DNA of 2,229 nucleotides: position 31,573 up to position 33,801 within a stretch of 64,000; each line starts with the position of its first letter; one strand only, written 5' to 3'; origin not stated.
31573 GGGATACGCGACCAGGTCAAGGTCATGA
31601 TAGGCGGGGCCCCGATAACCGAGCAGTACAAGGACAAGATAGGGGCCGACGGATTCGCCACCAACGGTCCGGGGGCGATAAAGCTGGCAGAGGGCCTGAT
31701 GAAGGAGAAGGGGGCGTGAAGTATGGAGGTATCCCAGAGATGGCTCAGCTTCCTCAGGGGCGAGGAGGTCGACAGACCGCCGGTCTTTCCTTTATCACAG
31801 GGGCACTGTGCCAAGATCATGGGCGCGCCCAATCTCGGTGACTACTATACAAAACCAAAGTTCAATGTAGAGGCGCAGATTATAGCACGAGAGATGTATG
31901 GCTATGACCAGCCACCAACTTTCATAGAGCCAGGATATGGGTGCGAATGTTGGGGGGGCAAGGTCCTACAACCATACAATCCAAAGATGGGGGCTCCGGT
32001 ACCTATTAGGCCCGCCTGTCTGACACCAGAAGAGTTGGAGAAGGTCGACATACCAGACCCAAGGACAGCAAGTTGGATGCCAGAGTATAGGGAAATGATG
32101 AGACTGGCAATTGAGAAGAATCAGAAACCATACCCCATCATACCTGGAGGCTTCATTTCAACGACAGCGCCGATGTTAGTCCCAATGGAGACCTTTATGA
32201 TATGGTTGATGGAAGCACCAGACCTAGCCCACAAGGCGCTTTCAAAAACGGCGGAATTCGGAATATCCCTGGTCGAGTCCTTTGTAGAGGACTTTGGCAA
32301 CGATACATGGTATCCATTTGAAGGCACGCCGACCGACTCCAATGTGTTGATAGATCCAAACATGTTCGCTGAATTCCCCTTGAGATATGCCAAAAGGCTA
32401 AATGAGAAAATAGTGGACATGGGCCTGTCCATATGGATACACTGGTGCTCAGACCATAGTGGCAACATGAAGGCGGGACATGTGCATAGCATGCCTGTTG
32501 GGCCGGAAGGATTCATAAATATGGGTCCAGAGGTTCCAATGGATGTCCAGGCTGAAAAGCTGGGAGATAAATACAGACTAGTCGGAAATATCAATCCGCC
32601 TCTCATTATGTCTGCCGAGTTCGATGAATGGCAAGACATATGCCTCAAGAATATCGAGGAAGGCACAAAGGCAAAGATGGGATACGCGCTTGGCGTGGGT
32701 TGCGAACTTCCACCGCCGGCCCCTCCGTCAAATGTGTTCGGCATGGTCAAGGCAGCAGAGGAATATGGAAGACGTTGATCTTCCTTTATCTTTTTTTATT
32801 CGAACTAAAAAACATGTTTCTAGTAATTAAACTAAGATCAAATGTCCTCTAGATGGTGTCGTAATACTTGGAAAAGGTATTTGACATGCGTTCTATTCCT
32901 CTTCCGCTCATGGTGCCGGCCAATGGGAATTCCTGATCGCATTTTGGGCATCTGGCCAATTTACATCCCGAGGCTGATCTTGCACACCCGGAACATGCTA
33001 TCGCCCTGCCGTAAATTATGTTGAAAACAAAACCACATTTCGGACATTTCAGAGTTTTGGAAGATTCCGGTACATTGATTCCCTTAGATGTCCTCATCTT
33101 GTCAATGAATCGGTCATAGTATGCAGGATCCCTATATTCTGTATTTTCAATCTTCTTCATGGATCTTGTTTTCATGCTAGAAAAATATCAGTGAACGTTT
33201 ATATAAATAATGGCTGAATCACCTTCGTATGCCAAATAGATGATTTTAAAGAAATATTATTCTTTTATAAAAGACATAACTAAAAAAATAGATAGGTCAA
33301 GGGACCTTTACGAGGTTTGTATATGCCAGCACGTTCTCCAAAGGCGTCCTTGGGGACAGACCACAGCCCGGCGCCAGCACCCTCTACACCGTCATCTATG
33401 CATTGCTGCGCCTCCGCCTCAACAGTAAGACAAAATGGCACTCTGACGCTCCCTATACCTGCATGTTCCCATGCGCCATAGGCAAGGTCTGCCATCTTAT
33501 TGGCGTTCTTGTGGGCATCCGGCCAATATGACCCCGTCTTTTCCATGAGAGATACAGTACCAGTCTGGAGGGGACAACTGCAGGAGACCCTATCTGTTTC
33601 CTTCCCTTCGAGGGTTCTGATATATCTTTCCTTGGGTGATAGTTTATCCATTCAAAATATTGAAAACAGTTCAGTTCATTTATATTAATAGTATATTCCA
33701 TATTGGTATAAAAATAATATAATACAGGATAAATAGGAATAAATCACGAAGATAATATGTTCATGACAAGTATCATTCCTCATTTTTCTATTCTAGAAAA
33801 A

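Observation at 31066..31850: GC-rich corrinoid-protein gene with the compositional switch inside the downstream MtaA-like gene (mosaic / HGT junction)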

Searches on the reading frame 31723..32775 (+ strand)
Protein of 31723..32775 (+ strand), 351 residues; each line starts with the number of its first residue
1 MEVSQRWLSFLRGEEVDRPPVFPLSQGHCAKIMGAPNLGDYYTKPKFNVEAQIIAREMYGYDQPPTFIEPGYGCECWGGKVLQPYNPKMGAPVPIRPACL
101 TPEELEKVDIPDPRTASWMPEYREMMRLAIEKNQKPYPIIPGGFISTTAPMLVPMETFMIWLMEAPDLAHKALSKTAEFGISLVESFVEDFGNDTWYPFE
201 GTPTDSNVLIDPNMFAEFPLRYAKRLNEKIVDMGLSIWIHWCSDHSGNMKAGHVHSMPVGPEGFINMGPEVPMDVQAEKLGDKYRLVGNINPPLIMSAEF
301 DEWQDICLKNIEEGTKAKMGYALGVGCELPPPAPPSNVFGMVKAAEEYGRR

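Call 6: search_protein_families(library=ncbifam, proteins=[window:31723-32775:+], max_evalue=0.01)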
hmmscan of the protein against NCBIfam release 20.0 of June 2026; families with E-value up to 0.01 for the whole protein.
window:31723-32775:+ (351 aa): 5 families
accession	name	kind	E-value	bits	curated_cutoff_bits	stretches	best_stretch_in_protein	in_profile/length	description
TIGR01463.1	mtaA_cmuA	subfamily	1.5e-16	60.6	235.4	1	6-348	8-338/340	MtaA/CmuA family methyltransferase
NF004889.0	PRK06252.1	subfamily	2.7e-16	59.5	244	1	131-349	133-337/340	methylcobalamin:coenzyme M methyltransferase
NF040654.1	MtaA_Meth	equivalog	3.2e-11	42.8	400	1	118-348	118-335/337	methylcobamide:CoM methyltransferase MtaA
NF041608.1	methylcob_mtaseMtbA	equivalog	4.6e-08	32.5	600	1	158-348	160-337/339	methylcobamide:CoM methyltransferase MtbA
TIGR01464.1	hemE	equivalog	0.0023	17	302.95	1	210-345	207-336/338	uroporphyrinogen decarboxylase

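Call 7: search_protein_families(library=pfam, proteins=[window:31723-32775:+], max_evalue=0.01)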
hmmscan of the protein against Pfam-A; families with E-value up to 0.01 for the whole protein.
window:31723-32775:+ (351 aa): 1 family
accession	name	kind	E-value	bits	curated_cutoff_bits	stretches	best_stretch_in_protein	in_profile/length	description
PF01208.23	URO-D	-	3.4e-35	122.1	23.9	1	5-348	4-346/346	Uroporphyrinogen decarboxylase (URO-D)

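Call 9: find_homologous_proteins(query=window:31723-32775:+)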
Query window:31723-32775:+ (351 aa): 32 proteins with E <= 0.001 among 1534 candidates.
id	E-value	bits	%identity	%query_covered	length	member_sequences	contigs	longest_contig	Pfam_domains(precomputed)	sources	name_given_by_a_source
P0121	2.5e-179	615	100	75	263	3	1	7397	PF01208.24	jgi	-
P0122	2.0e-172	592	69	100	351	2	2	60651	PF01208.24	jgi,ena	-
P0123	1.3e-166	573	67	100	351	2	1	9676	PF01208.24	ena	-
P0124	1.7e-166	572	66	100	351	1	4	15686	PF01208.24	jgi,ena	-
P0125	2.0e-156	539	62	100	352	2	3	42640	PF01208.24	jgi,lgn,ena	-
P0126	2.9e-152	526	62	100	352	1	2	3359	PF01208.24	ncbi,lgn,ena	-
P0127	1.1e-149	517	60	100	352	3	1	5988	PF01208.24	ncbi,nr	ncbi:MAG TPA: hypothetical protein HA346_02740 [Thermoplasmata archaeon]|nr:hypothetical protein [Th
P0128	4.3e-146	505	60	100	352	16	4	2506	PF01208.24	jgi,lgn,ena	-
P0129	3.6e-136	473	57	100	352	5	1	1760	PF01208.24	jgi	jgi:uroporphyrinogen decarboxylase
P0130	2.9e-124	433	52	100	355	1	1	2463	PF01208.24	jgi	jgi:uroporphyrinogen decarboxylase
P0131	3.9e-112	394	54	85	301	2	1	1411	PF01208.24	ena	-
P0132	7.7e-108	379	47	100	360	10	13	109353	PF01208.24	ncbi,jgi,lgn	jgi:uroporphyrinogen decarboxylase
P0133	1.1e-104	369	47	100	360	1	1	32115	PF01208.24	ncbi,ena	-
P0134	2.0e-104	368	46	99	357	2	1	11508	PF01208.24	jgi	jgi:uroporphyrinogen decarboxylase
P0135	1.1e-98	349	43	100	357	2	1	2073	PF01208.24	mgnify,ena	mgnify:CR=1 FL=1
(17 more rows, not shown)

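Call 10: find_encoding_contigs(protein=P0121, flank=8000, max_places=4)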
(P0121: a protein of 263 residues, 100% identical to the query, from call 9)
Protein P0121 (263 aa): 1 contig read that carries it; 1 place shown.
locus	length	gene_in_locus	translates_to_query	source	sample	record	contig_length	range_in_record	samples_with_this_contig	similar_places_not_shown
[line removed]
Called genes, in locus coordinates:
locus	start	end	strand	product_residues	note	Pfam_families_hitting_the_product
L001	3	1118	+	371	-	?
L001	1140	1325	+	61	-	PF00584:SecE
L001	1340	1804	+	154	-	PF03439:Spt5-NGN, PF00467:KOW (weak)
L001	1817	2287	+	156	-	PF03946:Ribosomal_L11_N, PF00298:Ribosomal_L11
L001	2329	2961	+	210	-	PF00687:Ribosomal_L1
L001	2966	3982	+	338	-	PF00466:Ribosomal_L10, PF17777:RL10P_insert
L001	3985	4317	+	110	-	PF00428:Ribosomal_60s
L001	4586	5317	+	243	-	PF02607:B12-binding_2, PF02310:B12-binding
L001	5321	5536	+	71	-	PF01208:URO-D (weak)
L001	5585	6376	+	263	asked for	PF01208:URO-D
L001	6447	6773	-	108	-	-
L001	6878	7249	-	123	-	PF01208:URO-D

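Call 16: find_related_loci(query=A1, collection=genome_contigs, flank=8000)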
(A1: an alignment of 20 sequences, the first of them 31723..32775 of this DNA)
Query A1 (351 aa) in genome_contigs; peptide patterns used: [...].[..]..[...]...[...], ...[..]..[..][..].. (x = any residue, [..] = any of these).
21 stretches matched a pattern; 9 encode a relative of the query (tblastn E <= 1e-3); 8 distinct loci.
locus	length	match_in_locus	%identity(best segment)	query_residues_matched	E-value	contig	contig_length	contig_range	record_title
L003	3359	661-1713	62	1-350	8e-160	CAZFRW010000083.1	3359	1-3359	MAG TPA_asm: uncultured Thermococci archaeon isolate binchicken_co27_253 genome assembly, contig: NODE_50081_length_3359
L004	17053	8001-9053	61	1-350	2e-152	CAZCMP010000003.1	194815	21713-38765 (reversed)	MAG TPA_asm: uncultured Thermococci archaeon isolate binchicken_co43_47 genome assembly, contig: NODE_23_length_194815_c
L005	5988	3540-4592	60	1-350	7e-152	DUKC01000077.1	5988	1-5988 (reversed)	MAG TPA_asm: Thermoplasmata archaeon isolate UBA9212 contig_57289, whole genome shotgun sequence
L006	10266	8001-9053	60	1-350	9e-148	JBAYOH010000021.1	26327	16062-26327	MAG: Methanofastidiosum sp. isolate SO_2016_LW2_109 scaffold03175_LW138R_2016, whole genome shotgun sequence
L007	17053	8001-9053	60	1-350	1e-146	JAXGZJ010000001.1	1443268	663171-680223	MAG: Methanofastidiosum sp. isolate AnMBR.bin534 bin534_1, whole genome shotgun sequence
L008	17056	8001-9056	45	1-350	1e-105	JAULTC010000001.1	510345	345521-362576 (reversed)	MAG: Candidatus Methanosuratincola sp. GD_Cm_T35_P0_bin.90 NODE_8_length_510345_cov_18.378141, whole genome shotgun sequ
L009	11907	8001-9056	44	1-350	5e-102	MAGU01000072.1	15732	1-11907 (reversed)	MAG: Candidatus Methanomethylicus oleisabuli isolate V3 V3_s70, whole genome shotgun sequence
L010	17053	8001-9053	42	1-350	2e-95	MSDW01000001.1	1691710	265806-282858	MAG: Candidatus Methanohalarchaeum thermophilum isolate HMET1 HMET1_1, whole genome shotgun sequence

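Call 18: find_related_loci(query=A1, collection=metagenome_contigs, flank=8000)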
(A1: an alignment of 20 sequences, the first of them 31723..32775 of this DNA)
Query A1 (351 aa) in metagenome_contigs; peptide patterns used: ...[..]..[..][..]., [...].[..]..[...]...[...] (x = any residue, [..] = any of these).
187 stretches matched a pattern; 42 encode a relative of the query (tblastn E <= 1e-3); 42 distinct loci.
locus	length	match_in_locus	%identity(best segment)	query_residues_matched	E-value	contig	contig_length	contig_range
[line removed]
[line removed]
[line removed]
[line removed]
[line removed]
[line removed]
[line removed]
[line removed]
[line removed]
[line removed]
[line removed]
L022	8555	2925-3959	34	1-349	5e-56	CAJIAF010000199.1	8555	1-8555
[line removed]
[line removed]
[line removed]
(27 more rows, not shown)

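Call 37: search_solved_structures(query=window:31723-32775:+, max_evalue=0.001)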
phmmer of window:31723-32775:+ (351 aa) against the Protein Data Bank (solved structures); distinct sequences matched with E-value up to 0.001: 1.
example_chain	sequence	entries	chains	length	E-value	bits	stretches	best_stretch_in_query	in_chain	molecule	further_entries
4ay7_A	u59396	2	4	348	1.6e-10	44.3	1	5-348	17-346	METHYLCOBALAMIN: COENZYME M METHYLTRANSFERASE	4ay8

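Call 51: find_encoding_contigs(protein=P0122, flank=6000, max_places=4)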
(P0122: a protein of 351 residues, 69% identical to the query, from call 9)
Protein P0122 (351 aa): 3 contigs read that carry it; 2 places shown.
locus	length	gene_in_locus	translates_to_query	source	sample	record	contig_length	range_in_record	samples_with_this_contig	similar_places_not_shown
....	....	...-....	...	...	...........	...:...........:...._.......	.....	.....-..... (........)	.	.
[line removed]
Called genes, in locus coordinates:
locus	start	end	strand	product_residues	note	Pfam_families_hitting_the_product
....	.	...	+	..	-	?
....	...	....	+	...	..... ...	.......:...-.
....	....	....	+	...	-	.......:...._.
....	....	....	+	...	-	-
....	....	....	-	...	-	-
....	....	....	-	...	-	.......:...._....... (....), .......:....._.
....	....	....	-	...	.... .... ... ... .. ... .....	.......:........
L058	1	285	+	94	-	?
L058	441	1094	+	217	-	PF02607:B12-binding_2, PF02310:B12-binding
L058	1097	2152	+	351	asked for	PF01208:URO-D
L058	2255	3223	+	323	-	?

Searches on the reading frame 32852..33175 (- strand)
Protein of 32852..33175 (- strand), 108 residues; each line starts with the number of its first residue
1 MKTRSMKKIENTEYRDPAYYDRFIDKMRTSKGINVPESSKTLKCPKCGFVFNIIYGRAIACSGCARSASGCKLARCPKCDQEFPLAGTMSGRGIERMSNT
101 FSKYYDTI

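Call 6: search_protein_families(library=ncbifam, proteins=[window:32852-33175:-], max_evalue=0.01)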
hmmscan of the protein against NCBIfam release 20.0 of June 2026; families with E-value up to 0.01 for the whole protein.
window:32852-33175:- (108 aa): 2 families
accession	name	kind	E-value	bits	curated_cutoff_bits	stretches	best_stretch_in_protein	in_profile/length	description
TIGR04165.1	methano_modCys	hypoth_equivalog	0.00088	19.5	60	1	30-52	31-47/50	TIGR04165 family Cys-rich peptide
TIGR00595.1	priA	equivalog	0.002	16.8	230.35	1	23-105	207-285/509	replication restart helicase PriA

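Call 7: search_protein_families(library=pfam, proteins=[window:32852-33175:-], max_evalue=0.01)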
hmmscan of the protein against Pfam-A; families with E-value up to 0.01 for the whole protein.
window:32852-33175:- (108 aa): 4 families
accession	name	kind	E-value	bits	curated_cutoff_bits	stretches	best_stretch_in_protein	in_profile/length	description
PF13717.11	Zn_ribbon_4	-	0.00012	22.3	30.3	0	35-52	19-36/36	zinc-ribbon domain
PF15616.11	TerY_C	-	0.003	18.1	28.4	1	17-88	51-117/129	TerY-C metal binding domain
PF10571.15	UPF0547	-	0.0042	17.6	29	0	42-52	15-25/26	Uncharacterised protein family UPF0547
PF18866.6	CxC7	-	0.0066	16.9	27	0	31-52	11-30/64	CxC7 like cysteine cluster associated with KDZ transposases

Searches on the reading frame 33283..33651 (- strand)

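Call 6: search_protein_families(library=ncbifam, proteins=[window:33283-33651:-], max_evalue=0.01)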
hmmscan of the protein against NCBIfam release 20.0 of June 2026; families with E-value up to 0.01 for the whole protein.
window:33283-33651:- (123 aa): 4 families
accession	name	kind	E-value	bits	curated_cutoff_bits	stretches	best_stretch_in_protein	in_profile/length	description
NF004889.0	PRK06252.1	subfamily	2.2e-28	99.3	244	1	1-84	1-84/340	methylcobalamin:coenzyme M methyltransferase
NF040654.1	MtaA_Meth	equivalog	1.7e-25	89.7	400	1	5-85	2-83/337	methylcobamide:CoM methyltransferase MtaA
TIGR01463.1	mtaA_cmuA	subfamily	6.1e-22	78.3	235.4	1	3-84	2-83/340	MtaA/CmuA family methyltransferase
NF041608.1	methylcob_mtaseMtbA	equivalog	1.4e-21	77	600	1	1-84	1-84/339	methylcobamide:CoM methyltransferase MtbA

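Call 7: search_protein_families(library=pfam, proteins=[window:33283-33651:-], max_evalue=0.01)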
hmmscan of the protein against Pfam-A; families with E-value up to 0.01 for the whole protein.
window:33283-33651:- (123 aa): 1 family
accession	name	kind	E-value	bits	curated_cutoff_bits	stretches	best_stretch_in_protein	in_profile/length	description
PF01208.23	URO-D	-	5.6e-12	45.8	23.9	1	6-82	2-81/346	Uroporphyrinogen decarboxylase (URO-D)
